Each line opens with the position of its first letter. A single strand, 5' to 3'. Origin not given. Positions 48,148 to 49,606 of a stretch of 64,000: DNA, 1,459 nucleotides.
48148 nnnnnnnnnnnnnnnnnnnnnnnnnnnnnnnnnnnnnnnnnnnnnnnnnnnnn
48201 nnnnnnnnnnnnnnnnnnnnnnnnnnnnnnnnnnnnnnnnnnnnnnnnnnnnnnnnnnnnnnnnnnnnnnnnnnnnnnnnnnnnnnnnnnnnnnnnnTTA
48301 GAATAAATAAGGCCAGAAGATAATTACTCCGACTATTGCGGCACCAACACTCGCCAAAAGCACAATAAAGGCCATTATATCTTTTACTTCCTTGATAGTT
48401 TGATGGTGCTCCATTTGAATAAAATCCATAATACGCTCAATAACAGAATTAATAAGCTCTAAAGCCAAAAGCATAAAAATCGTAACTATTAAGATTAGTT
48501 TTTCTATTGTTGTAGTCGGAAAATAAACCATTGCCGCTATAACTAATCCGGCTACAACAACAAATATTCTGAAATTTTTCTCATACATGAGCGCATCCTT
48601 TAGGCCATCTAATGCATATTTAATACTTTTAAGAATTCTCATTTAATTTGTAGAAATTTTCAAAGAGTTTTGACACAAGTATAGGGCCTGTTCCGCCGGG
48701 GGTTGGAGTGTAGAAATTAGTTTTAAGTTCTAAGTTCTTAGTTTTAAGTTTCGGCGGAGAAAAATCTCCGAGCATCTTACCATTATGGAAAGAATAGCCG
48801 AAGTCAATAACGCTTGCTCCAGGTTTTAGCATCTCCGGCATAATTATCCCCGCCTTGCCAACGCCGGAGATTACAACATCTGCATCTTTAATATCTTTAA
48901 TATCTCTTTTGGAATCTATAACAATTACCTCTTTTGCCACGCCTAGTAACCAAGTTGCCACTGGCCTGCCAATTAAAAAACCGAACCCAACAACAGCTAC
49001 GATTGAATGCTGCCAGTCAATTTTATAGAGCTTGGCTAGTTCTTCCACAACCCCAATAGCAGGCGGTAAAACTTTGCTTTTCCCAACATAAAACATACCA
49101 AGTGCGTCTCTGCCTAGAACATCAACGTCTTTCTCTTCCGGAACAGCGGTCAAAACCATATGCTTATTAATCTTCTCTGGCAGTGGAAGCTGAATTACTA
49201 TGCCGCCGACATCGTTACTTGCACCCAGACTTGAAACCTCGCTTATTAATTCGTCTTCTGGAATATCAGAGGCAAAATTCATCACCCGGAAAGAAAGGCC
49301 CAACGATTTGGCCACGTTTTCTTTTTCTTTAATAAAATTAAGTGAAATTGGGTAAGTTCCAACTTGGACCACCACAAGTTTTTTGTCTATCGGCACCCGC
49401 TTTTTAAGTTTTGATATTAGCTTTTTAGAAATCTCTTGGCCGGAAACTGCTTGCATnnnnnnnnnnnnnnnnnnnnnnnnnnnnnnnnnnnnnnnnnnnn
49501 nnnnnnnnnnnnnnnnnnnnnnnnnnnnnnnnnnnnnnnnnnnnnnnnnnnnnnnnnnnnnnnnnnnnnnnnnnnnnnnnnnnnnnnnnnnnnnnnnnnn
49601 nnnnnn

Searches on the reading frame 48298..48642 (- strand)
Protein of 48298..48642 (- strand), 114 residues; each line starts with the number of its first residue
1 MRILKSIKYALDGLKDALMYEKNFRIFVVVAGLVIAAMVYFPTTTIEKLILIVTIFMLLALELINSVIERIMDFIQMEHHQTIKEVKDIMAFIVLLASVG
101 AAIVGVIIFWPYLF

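Call 3: search_protein_families(library=pfam, proteins=[window:48298-48642:-], max_evalue=0.1)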
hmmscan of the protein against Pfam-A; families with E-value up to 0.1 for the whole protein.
window:48298-48642:- (114 aa): 2 families
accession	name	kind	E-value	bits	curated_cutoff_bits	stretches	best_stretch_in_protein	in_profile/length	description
PF01219.24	DAGK_prokar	-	2.2e-28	98.5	22.3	1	8-109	1-102/102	Prokaryotic diacylglycerol kinase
PF12783.13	Sec7-like_HUS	-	0.069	13.4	27.3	0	57-91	35-69/161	Mon2/Sec7/BIG1-like, HUS domain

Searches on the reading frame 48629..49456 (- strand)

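Call 3: search_protein_families(library=pfam, proteins=[window:48629-49456:-], max_evalue=0.1)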
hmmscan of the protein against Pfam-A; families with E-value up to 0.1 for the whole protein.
window:48629-49456:- (275 aa): 2 families
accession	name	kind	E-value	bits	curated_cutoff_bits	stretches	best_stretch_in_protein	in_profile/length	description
PF02882.25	THF_DHG_CYH_C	-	8.6e-25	87.3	27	1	119-273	5-157/160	Tetrahydrofolate dehydrogenase/cyclohydrolase, NAD(P)-binding domain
PF00763.28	THF_DHG_CYH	-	5.2e-22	78.7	32.8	1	5-112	2-115/115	Tetrahydrofolate dehydrogenase/cyclohydrolase, catalytic domain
